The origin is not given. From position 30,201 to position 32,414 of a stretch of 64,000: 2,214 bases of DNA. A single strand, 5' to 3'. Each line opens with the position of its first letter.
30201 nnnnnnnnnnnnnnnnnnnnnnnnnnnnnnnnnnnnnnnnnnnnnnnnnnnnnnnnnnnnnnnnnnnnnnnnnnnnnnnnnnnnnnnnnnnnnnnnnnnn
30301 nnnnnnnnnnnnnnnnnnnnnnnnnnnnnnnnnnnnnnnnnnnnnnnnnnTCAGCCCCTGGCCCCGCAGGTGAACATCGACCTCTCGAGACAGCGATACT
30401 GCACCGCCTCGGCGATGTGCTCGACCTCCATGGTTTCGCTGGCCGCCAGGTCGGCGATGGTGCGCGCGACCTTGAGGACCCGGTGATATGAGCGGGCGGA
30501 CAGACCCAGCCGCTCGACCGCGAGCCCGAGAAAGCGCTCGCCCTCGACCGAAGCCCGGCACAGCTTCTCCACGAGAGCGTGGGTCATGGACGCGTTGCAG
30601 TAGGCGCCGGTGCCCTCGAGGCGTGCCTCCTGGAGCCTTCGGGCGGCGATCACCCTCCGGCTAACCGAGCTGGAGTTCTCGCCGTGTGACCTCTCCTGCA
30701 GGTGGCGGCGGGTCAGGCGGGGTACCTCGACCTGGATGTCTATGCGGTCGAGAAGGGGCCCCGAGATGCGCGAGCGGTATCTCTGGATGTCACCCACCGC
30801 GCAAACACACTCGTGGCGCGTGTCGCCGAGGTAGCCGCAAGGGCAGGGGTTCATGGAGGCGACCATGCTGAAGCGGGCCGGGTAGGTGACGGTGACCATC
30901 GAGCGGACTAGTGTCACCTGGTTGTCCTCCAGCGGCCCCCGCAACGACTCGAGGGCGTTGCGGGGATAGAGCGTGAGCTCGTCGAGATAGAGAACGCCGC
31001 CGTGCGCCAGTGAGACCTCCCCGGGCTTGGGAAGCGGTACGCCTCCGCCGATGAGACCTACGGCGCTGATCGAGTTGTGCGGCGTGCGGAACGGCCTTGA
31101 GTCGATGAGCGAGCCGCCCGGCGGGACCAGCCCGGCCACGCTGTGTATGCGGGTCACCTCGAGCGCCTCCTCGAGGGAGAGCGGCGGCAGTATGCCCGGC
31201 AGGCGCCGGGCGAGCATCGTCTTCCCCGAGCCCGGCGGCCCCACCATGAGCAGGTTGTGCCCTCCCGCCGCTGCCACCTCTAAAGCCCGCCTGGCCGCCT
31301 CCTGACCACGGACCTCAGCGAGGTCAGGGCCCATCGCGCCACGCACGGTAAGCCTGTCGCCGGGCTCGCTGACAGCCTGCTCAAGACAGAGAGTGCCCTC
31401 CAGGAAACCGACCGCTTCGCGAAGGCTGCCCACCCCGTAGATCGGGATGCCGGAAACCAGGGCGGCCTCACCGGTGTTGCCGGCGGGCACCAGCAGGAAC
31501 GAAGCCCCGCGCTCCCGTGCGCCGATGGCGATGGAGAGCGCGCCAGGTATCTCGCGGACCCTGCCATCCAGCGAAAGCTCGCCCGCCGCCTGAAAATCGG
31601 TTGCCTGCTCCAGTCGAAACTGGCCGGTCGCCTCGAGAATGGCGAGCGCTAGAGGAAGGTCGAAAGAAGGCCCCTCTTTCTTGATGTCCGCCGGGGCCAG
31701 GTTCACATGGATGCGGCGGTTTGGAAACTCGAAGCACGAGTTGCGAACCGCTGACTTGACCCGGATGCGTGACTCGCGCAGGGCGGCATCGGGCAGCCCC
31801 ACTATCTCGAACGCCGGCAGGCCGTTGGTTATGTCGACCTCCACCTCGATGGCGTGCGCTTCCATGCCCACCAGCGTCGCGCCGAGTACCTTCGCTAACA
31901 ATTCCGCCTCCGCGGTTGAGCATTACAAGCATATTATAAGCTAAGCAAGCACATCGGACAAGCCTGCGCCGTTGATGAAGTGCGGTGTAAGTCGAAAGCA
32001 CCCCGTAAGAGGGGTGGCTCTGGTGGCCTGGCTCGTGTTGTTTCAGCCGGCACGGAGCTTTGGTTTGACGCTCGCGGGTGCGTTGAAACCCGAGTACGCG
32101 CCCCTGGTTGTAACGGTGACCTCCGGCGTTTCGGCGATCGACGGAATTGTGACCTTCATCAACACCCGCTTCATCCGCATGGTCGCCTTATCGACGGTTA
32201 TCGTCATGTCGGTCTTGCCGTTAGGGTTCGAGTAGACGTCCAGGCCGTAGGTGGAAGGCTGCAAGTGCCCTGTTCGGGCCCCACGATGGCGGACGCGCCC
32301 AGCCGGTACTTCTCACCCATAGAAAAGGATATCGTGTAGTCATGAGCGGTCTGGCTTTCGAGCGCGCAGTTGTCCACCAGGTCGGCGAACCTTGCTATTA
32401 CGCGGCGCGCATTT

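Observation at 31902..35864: Lineage-specific 4-kb block inserted between comM and yraN (lipoprotein, fabH-like remnant, GT-C-like membrane protein)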

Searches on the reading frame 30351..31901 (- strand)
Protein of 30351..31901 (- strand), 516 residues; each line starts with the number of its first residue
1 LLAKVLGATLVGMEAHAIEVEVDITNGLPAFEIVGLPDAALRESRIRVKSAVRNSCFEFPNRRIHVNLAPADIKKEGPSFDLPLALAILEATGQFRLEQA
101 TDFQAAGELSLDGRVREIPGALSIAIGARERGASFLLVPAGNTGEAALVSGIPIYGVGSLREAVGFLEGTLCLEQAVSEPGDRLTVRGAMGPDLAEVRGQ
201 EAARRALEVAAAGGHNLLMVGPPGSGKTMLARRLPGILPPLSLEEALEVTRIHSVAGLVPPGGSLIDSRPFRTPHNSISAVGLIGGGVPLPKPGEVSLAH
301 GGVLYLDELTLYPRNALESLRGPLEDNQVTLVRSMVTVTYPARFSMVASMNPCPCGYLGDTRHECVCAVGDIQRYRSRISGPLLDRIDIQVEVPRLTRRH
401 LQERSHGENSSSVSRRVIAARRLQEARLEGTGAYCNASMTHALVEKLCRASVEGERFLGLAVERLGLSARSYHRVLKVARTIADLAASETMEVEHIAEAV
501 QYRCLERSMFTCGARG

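Call 3: search_protein_families(library=pfam, proteins=[window:30351-31901:-], max_evalue=0.1)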
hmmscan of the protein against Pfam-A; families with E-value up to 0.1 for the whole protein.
window:30351-31901:- (516 aa): 15 families
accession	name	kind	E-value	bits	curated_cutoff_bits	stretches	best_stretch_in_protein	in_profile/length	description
PF01078.27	Mg_chelatase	-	4e-89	297.9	20.3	1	193-399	1-205/207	Magnesium chelatase, subunit ChlI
PF13541.12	ChlI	-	2.3e-43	147.4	27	1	20-142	1-121/121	Subunit ChlI of Mg-chelatase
PF13335.12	Mg_chelatase_C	-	1.5e-30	106.1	26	1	407-503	1-94/94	Magnesium chelatase, subunit ChlI C-terminal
PF07728.20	AAA_5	-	1.2e-09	38.7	22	2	300-354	66-125/139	AAA domain (dynein-related subfamily)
PF05362.19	Lon_C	-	9e-07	29.1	21.1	1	17-145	42-175/205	Lon protease (S16) C-terminal proteolytic domain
PF00493.29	MCM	-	1.6e-06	27.8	23.3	1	293-357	114-178/224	MCM P-loop domain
PF00158.32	Sigma54_activat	-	0.00026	21.2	20.2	0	292-337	85-130/168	Sigma-54 interaction domain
PF13191.12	AAA_16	-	0.0013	19.7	32.6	1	202-235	11-45/167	AAA ATPase domain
PF13671.12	AAA_33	-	0.0015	19.3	27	1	217-240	2-25/143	AAA domain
PF14532.12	Sigma54_activ_2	-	0.0045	17.7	25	0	204-234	11-41/138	Sigma-54 interaction domain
PF00004.35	AAA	-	0.0065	17.3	21.2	1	217-234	1-18/131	ATPase family associated with various cellular activities (AAA)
PF13401.12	AAA_22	-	0.011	16.5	27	1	216-236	7-27/130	AAA domain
PF20720.3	nSTAND3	-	0.022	14.9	27.2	1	204-234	8-37/155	Novel STAND NTPase 3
PF05496.18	RuvB_N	-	0.03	14.5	27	0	199-232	11-51/159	Holliday junction DNA helicase RuvB P-loop domain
PF20030.5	bpMoxR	-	0.032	13.7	27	1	206-236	23-53/205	MoxR domain in the MoxR-vWA-beta-propeller ternary systems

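Call 4: search_protein_families(library=ncbifam, proteins=[window:30351-31901:-], max_evalue=0.1)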
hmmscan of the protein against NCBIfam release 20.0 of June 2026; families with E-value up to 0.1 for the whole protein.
window:30351-31901:- (516 aa): 28 families (the best 25 are shown)
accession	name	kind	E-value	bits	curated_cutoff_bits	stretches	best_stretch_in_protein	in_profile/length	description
TIGR00368.1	TIGR00368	hypoth_equivalog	8e-177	588.8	362.4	1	8-503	4-499/499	YifB family Mg chelatase-like AAA ATPase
NF007365.0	PRK09862.1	equivalog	1.3e-128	429.8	530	1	6-509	7-498/506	YifB family Mg chelatase-like AAA ATPase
TIGR02902.1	spore_lonB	equivalog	3.1e-16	59.1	723.3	2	59-164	424-527/531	ATP-dependent protease LonB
TIGR02903.1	spore_lon_C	equivalog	1.4e-14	53.5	678.8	2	193-330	152-295/615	Lon family ATP-dependent protease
TIGR00764.1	lon_rel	equivalog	6.5e-11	41.5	516.6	1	196-249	19-72/608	ATP-dependent protease LonB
TIGR02442.1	Cob-chelat-sub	hypoth_equivalog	1.7e-07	30.1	779.45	1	292-352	119-179/641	putative cobaltochelatase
TIGR00763.1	lon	equivalog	5e-06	25.3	608.05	1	59-143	683-765/795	endopeptidase La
TIGR02031.1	BchD-ChlD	equivalog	1.1e-05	24.4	499.55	1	217-354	19-145/608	magnesium chelatase ATPase subunit D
TIGR01189.1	ccmA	equivalog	0.00013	21.7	131.6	1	193-243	5-55/198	heme ABC exporter ATP-binding protein CcmA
TIGR00416.1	sms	equivalog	0.00027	19.8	403.05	1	63-164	357-454/454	DNA repair protein RadA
TIGR03922.1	T7SS_EccA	equivalog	0.00084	18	466.65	1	203-243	302-341/557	type VII secretion AAA-ATPase EccA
TIGR02030.1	BchI-ChlI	equivalog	0.0011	18.2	466.95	1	290-352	121-183/337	magnesium chelatase ATPase subunit I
NF038308.1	RNA_repair_RtcR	equivalog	0.0012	17.8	650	0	204-233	194-223/530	RNA repair transcriptional activator RtcR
TIGR02868.1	CydC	equivalog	0.0013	17.4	329.05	1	199-254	346-401/530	thiol reductant ABC exporter subunit CydC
NF009067.0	PRK12402.1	equivalog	0.0029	16.6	317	1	193-232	12-54/340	replication factor C small subunit 2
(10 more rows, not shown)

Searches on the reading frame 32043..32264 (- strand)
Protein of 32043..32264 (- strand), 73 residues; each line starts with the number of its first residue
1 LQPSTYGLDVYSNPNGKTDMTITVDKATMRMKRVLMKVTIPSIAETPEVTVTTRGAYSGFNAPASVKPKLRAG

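Call 3: search_protein_families(library=pfam, proteins=[window:32043-32264:-], max_evalue=0.1)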
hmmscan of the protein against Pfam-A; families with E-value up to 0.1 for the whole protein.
window:32043-32264:- (73 aa): 0 families

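Call 4: search_protein_families(library=ncbifam, proteins=[window:32043-32264:-], max_evalue=0.1)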
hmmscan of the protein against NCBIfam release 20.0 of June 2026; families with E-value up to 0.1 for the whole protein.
window:32043-32264:- (73 aa): 1 family
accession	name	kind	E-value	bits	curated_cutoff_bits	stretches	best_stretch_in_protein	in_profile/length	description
TIGR02916.1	PEP_his_kin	equivalog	0.055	12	300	1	12-43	505-536/679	XrtA/PEP-CTERM system histidine kinase PrsK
